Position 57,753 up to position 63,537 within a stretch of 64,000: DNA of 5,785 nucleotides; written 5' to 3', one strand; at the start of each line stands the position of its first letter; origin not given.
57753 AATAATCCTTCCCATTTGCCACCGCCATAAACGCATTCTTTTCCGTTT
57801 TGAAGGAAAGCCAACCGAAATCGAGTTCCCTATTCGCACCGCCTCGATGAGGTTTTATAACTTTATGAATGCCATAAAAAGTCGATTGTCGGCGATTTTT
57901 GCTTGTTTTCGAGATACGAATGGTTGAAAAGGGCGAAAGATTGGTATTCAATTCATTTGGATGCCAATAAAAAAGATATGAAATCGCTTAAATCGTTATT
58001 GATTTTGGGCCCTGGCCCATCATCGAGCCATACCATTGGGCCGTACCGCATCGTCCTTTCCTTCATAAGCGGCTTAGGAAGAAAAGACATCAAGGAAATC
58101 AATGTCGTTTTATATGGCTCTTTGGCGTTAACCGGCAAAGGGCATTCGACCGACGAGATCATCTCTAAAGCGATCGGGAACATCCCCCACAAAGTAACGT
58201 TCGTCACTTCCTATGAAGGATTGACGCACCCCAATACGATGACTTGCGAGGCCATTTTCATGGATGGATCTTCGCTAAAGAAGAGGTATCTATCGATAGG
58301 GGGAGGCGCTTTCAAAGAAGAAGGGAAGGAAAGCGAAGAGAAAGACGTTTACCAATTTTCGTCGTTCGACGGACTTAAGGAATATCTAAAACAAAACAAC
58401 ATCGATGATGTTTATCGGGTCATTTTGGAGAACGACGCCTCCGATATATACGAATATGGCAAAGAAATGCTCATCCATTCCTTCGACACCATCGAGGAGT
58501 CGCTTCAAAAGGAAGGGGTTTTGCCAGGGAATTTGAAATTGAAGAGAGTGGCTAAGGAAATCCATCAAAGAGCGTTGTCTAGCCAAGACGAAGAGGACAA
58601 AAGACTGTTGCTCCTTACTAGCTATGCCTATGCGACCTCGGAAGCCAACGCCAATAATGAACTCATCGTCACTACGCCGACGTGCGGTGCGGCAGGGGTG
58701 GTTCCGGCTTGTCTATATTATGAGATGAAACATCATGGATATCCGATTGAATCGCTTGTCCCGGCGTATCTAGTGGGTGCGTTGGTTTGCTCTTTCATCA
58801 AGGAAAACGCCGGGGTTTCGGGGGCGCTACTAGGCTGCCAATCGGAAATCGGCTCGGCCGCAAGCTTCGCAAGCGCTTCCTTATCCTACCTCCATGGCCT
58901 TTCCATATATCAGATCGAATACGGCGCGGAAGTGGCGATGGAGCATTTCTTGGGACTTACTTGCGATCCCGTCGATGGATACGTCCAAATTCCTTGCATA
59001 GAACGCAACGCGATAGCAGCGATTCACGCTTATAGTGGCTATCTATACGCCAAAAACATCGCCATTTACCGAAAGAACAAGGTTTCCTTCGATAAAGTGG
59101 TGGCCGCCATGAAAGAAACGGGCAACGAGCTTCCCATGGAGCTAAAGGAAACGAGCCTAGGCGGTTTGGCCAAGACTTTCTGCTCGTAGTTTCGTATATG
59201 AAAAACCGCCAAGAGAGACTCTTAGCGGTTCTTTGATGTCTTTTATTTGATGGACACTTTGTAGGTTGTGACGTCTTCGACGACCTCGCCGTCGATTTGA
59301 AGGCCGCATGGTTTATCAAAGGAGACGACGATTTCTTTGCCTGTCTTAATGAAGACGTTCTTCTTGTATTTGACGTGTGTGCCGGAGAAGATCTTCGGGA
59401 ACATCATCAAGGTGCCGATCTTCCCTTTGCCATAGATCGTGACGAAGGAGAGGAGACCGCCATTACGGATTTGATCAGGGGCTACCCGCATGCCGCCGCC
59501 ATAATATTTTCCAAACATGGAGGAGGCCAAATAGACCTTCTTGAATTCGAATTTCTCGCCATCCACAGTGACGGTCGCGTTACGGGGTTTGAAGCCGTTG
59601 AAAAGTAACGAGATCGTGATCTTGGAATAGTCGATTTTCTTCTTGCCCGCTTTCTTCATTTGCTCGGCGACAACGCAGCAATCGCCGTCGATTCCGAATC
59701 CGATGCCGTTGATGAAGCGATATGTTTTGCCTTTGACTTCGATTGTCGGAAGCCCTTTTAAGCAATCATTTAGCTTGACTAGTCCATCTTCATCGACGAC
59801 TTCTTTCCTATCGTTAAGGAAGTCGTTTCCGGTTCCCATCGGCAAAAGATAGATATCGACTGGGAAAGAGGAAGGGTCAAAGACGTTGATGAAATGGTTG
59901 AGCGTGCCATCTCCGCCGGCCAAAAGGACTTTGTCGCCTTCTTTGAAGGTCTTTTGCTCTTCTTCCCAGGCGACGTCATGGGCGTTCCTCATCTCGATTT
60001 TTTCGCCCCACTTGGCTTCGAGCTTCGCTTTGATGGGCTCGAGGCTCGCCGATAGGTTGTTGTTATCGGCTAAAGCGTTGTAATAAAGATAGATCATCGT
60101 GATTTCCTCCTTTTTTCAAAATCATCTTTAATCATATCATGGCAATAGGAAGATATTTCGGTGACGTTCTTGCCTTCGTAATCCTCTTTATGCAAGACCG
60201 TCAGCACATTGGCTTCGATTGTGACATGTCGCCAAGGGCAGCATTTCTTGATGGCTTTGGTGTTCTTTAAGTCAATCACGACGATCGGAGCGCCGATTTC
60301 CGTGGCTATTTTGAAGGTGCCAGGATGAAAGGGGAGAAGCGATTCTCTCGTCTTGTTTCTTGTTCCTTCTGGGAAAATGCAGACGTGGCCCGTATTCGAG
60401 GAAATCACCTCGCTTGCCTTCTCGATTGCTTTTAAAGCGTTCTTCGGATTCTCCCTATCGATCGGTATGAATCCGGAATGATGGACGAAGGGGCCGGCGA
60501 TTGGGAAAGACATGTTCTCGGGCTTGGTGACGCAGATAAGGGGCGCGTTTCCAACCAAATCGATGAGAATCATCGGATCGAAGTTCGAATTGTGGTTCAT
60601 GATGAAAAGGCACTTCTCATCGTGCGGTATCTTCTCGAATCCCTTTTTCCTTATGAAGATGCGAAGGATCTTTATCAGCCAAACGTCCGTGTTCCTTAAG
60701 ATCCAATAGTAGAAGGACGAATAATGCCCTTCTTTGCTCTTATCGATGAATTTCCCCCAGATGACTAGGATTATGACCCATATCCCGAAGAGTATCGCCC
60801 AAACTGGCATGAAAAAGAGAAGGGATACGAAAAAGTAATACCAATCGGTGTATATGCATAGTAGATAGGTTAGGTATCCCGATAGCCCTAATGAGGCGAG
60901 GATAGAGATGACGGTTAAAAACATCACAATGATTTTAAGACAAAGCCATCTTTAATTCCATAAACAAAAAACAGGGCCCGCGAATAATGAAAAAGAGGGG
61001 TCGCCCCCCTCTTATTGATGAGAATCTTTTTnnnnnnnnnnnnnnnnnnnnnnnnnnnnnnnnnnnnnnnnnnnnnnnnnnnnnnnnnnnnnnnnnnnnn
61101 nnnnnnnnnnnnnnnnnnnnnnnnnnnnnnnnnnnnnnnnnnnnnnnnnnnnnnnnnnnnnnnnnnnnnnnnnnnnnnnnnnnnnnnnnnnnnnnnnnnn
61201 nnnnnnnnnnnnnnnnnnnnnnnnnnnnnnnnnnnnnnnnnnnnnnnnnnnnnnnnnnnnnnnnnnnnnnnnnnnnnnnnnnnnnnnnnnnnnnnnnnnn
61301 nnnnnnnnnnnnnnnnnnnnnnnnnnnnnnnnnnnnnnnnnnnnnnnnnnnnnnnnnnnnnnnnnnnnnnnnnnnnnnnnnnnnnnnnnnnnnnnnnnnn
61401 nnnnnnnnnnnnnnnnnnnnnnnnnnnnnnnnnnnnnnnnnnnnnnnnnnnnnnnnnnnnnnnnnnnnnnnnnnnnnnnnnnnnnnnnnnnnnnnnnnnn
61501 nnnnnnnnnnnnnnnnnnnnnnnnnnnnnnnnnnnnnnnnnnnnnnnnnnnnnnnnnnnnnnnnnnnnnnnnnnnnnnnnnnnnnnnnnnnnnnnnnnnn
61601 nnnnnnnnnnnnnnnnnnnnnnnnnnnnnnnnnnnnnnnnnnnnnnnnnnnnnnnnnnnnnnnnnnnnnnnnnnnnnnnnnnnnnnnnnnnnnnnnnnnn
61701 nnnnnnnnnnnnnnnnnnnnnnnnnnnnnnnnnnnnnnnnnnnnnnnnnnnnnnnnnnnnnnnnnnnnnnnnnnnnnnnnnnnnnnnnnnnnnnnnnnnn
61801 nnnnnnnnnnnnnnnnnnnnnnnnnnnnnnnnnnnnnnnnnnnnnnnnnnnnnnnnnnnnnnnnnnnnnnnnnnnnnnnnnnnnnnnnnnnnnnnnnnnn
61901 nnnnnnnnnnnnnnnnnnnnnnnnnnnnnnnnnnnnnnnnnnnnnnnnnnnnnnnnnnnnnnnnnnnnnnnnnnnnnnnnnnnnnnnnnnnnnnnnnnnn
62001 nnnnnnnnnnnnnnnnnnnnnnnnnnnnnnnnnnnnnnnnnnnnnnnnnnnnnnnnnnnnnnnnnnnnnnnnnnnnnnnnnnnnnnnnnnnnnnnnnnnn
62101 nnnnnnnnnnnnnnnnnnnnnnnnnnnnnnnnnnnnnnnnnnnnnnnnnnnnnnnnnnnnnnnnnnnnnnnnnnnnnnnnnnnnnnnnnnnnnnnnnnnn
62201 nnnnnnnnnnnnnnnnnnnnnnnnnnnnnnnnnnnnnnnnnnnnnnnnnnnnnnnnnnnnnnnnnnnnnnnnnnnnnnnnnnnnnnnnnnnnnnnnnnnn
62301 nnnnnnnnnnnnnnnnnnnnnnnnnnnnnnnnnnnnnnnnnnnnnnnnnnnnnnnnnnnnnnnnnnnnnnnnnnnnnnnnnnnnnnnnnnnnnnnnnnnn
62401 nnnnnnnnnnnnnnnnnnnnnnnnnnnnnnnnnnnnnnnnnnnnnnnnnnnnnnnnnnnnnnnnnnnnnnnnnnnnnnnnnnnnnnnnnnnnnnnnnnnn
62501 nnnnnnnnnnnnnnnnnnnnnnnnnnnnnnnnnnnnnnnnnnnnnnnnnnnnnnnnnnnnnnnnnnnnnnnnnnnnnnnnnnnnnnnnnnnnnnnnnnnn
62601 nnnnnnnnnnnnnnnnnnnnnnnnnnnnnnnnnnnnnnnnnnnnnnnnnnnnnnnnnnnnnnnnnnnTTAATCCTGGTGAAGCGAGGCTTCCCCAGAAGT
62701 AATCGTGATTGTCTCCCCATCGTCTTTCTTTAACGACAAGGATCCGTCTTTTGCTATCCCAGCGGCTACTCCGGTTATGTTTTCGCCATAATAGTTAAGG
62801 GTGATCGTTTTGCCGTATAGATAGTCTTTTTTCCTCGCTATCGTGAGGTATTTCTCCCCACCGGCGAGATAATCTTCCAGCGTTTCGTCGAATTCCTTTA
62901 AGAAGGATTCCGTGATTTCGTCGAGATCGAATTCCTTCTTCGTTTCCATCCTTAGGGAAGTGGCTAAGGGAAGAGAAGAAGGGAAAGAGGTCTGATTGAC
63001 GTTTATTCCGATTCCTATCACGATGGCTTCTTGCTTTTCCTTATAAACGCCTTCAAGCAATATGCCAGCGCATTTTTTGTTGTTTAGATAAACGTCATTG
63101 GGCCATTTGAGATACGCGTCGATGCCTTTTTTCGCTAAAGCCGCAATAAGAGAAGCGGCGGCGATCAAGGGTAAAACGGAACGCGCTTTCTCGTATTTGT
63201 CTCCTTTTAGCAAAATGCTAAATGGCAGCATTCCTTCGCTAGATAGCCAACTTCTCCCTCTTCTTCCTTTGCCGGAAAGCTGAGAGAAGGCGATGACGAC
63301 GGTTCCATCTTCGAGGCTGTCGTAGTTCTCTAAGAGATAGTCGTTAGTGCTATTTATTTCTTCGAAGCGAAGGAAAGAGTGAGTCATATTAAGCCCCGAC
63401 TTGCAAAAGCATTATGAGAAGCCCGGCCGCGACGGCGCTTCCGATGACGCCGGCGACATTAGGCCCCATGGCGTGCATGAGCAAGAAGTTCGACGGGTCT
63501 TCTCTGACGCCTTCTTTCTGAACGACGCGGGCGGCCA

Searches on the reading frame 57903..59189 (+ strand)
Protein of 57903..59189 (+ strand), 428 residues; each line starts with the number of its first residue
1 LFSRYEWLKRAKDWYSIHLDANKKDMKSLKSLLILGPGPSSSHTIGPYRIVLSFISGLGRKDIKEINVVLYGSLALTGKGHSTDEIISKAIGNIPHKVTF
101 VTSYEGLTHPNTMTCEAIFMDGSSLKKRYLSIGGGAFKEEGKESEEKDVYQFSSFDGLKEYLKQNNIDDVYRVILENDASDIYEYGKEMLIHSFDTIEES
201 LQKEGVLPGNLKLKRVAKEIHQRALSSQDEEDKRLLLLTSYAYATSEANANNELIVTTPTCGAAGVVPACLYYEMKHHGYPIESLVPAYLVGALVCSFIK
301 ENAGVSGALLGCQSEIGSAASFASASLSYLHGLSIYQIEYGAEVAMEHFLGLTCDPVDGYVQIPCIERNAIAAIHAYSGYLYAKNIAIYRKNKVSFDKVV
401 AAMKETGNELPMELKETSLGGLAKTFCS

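Call 6: search_protein_families(library=pfam, proteins=[window:57903-59189:+], max_evalue=0.001)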
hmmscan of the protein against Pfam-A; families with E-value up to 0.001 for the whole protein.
window:57903-59189:+ (428 aa): 2 families
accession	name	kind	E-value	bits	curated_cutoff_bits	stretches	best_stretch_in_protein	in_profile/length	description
PF03313.21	SDH_alpha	-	2.8e-61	207.9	26.4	1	187-423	34-260/260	Serine dehydratase alpha chain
PF03315.21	SDH_beta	-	9.8e-22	78.4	26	1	29-87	2-64/155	Serine dehydratase beta chain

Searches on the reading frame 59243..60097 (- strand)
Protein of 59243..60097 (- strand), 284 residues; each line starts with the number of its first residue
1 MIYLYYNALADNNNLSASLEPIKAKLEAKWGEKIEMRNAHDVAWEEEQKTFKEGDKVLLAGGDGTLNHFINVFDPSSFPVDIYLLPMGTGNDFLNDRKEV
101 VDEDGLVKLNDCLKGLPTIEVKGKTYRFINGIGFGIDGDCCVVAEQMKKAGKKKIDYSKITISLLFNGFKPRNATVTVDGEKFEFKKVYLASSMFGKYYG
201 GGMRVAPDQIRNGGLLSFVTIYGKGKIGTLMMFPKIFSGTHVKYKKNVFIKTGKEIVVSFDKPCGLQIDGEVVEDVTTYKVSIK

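Call 6: search_protein_families(library=pfam, proteins=[window:59243-60097:-], max_evalue=0.001)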
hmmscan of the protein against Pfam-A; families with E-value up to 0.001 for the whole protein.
window:59243-60097:- (284 aa): 2 families
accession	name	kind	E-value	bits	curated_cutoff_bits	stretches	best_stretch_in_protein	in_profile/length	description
PF19279.4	YegS_C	-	1.5e-18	67.4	27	1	132-276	3-143/158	YegS C-terminal NAD kinase beta sandwich-like domain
PF00781.29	DAGK_cat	-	1.3e-09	38.2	23.6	1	4-95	4-97/125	Diacylglycerol kinase catalytic domain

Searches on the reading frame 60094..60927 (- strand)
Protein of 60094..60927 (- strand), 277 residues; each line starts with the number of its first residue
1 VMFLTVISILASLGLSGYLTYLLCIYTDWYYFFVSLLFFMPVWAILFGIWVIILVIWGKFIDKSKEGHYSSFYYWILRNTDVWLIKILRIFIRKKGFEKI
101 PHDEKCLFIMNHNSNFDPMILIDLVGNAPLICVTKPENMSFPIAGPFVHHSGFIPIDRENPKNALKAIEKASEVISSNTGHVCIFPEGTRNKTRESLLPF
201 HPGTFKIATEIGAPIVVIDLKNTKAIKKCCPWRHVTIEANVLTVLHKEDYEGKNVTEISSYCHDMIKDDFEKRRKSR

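Call 6: search_protein_families(library=pfam, proteins=[window:60094-60927:-], max_evalue=0.001)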
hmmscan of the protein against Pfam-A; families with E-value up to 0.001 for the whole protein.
window:60094-60927:- (277 aa): 1 family
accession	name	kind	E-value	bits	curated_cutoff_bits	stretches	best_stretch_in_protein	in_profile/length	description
PF01553.26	Acyltransferase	-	1.1e-27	96.8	23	1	92-216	2-127/132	Acyltransferase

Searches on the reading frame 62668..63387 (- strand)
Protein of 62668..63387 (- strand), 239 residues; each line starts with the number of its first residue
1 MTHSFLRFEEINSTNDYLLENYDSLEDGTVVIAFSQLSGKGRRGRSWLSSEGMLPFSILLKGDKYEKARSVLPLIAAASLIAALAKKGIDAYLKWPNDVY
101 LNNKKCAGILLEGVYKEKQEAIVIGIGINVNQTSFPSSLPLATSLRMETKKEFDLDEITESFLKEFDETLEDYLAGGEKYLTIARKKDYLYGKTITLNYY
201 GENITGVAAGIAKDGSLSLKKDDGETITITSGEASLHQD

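Call 52: search_protein_families(library=pfam, proteins=[window:62668-63387:-], max_evalue=0.001)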
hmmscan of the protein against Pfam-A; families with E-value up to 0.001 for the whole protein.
window:62668-63387:- (239 aa): 3 families
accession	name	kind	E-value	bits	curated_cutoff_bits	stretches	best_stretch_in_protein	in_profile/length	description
PF03099.24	BPL_LplA_LipB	-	2.7e-22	79.6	21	1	9-129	3-133/133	Biotin/lipoate A/B protein ligase family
PF02237.23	BPL_C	-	3.7e-09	36.8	21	1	192-236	3-47/48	Biotin protein ligase C terminal domain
PF16917.10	BPL_LplA_LipB_2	-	6.6e-05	23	27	1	53-179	41-175/183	Biotin/lipoate A/B protein ligase family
